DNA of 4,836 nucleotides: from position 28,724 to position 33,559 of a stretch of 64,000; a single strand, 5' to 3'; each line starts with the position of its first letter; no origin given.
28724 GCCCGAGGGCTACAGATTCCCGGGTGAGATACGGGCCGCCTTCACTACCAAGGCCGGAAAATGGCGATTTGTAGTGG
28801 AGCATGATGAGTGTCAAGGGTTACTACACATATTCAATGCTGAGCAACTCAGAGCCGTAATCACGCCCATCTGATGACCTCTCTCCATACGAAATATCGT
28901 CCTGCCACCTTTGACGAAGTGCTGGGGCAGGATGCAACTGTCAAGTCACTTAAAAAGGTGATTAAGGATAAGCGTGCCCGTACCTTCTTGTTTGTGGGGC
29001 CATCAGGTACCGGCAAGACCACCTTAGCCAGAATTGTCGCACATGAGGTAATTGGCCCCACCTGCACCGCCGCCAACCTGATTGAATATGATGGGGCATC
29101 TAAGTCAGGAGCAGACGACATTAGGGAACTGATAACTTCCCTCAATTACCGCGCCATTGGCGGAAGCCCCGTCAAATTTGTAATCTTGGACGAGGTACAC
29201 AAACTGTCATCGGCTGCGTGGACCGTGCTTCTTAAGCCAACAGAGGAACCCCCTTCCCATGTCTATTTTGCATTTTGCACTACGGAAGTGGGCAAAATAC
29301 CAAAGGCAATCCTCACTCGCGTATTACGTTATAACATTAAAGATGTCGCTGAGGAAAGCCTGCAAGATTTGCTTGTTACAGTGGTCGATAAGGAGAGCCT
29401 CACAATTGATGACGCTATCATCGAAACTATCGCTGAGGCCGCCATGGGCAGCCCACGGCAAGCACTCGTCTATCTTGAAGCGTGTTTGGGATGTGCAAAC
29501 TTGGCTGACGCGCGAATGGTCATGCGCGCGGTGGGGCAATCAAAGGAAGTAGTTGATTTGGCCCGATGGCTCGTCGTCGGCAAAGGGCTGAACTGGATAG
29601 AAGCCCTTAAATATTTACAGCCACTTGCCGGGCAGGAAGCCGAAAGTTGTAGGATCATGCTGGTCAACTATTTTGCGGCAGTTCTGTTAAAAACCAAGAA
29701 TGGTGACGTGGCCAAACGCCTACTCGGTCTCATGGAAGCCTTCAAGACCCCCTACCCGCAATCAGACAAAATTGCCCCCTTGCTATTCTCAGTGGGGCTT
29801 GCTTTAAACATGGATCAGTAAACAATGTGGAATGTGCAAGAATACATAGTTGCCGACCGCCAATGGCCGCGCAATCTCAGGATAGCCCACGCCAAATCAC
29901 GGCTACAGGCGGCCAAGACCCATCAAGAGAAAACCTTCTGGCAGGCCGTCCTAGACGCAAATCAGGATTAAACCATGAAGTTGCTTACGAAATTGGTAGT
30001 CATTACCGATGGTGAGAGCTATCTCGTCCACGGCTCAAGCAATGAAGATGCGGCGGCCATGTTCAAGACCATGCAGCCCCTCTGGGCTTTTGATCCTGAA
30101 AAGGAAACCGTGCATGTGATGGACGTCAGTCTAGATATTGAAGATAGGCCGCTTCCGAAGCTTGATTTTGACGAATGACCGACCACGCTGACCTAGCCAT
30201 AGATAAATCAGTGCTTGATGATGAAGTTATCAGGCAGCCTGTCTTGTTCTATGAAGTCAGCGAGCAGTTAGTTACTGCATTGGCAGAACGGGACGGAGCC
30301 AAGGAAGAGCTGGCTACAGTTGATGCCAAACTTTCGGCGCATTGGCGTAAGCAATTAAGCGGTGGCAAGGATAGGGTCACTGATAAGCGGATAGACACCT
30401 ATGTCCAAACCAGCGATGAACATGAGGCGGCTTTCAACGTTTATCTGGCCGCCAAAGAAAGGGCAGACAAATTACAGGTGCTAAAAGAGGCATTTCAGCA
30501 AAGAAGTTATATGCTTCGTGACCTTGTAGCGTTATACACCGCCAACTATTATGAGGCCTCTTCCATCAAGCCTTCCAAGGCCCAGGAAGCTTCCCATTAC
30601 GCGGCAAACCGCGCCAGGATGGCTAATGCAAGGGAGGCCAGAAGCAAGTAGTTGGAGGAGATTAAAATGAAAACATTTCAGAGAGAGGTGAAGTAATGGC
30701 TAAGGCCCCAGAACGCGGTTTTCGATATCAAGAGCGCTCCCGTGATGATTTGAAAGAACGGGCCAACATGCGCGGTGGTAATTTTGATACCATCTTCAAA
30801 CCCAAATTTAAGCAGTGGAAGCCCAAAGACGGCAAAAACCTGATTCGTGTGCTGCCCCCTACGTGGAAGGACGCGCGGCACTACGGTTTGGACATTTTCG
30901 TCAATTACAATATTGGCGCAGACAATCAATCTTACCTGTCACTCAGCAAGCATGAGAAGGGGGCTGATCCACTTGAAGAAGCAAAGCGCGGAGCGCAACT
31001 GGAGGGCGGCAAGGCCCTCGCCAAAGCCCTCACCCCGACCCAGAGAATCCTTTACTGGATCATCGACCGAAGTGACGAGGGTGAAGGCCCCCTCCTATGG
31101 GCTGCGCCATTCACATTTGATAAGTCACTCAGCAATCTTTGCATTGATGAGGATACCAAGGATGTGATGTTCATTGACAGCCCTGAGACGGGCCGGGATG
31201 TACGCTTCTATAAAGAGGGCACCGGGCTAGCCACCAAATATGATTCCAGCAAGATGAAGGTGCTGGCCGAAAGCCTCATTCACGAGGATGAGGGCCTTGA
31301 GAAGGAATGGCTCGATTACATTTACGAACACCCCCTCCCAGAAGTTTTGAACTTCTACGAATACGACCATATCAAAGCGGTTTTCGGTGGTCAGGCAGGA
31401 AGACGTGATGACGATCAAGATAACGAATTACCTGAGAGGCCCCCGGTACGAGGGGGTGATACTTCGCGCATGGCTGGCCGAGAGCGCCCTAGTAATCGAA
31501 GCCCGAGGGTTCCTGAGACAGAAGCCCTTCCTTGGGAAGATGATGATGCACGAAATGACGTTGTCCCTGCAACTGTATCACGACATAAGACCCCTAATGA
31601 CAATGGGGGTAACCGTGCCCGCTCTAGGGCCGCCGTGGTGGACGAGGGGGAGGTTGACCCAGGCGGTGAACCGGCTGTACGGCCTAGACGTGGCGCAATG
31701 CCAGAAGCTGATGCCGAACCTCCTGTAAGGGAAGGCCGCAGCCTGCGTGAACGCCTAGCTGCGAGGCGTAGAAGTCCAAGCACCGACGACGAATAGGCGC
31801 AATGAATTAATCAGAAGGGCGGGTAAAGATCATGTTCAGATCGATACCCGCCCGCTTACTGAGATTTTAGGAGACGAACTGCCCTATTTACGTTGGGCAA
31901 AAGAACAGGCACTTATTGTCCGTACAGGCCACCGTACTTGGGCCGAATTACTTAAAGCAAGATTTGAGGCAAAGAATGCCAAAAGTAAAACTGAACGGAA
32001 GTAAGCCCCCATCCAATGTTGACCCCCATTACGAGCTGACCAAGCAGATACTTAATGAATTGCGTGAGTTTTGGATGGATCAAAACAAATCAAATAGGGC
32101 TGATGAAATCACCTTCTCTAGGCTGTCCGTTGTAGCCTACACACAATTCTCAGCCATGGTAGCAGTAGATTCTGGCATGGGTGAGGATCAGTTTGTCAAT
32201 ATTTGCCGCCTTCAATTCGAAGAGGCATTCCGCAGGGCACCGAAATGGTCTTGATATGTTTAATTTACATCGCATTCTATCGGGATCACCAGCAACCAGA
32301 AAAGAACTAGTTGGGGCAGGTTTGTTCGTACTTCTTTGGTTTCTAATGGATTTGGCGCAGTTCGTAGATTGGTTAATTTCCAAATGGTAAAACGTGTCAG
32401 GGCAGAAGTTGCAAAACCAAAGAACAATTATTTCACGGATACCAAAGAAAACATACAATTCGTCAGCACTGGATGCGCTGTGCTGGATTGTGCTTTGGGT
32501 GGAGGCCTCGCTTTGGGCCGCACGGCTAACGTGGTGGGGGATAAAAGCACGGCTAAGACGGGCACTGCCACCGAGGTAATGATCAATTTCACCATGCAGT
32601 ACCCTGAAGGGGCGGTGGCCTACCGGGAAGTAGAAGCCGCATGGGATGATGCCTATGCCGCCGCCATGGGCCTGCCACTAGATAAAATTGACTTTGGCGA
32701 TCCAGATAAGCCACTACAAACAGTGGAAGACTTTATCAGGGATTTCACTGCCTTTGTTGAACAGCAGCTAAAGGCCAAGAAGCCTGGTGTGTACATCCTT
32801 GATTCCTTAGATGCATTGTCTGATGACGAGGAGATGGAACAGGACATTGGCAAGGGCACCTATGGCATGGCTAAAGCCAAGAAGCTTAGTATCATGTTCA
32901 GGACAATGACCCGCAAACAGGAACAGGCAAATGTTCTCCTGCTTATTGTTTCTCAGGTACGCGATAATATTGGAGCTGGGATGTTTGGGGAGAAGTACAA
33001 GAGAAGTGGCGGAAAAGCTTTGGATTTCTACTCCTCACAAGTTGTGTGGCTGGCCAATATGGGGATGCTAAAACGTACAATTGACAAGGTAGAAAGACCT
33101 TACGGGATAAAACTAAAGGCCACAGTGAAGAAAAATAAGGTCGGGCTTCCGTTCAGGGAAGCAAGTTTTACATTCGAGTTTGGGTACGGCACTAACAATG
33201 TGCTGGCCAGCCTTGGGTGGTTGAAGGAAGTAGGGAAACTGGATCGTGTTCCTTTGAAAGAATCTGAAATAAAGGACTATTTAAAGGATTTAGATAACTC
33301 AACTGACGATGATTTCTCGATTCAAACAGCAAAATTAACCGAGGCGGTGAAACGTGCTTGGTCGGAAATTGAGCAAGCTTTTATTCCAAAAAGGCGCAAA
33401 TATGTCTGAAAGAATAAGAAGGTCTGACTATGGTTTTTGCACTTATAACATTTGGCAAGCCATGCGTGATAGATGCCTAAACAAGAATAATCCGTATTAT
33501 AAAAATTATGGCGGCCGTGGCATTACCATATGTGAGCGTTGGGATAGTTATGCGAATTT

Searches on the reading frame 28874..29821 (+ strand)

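Call 21: search_protein_families(library=pfam, max_evalue=0.001, proteins=[window:28874-29821:+])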
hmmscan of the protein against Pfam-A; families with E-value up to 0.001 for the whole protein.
window:28874-29821:+ (315 aa): 9 families
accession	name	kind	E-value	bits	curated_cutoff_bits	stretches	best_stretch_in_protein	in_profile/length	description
PF13177.12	DNA_pol3_delta2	-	4.3e-15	56.5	27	1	78-157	81-159/161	DNA polymerase III, delta subunit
PF00004.35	AAA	-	7.5e-13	49.5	21.2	1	39-151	2-124/131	ATPase family associated with various cellular activities (AAA)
PF05496.18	RuvB_N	-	6.6e-09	36.2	27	1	9-121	2-106/159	Holliday junction DNA helicase RuvB P-loop domain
PF13401.12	AAA_22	-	1.8e-05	25.5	27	0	34-86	4-53/130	AAA domain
PF07728.20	AAA_5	-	6e-05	23.5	22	1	38-125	2-92/139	AAA domain (dynein-related subfamily)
PF21960.2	RCF1-5-like_lid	-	6.3e-05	23.3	27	1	166-204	2-41/43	RCF1/5-like, AAA+ ATPase lid domain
PF13191.12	AAA_16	-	7.7e-05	23.7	32.6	0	17-61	3-50/167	AAA ATPase domain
PF13173.12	AAA_14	-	0.00011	22.7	27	1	37-114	4-77/129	AAA domain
PF04851.21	ResIII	-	0.00048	20.5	22.5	0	19-56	8-44/164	Type III restriction enzyme, res subunit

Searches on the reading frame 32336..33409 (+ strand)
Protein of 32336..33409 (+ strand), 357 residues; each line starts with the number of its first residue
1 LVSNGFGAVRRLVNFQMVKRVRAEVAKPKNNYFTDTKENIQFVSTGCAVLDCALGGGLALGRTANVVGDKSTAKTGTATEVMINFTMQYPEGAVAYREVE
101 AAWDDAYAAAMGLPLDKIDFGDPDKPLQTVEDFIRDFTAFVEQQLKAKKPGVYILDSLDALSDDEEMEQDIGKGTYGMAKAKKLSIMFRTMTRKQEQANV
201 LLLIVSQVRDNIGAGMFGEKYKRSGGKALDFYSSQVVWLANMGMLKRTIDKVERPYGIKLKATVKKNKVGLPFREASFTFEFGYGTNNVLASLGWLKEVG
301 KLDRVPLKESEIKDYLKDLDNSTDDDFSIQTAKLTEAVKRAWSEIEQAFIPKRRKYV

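Call 21: search_protein_families(library=pfam, max_evalue=0.001, proteins=[window:32336-33409:+])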
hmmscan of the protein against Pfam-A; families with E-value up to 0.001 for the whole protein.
window:32336-33409:+ (357 aa): 2 families
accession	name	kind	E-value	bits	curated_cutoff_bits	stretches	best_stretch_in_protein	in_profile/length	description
PF00154.27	RecA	-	6e-32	111.6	27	1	35-286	25-261/262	recA bacterial DNA recombination protein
PF08423.17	Rad51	-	5.4e-05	23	22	1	38-238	3-208/244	Rad51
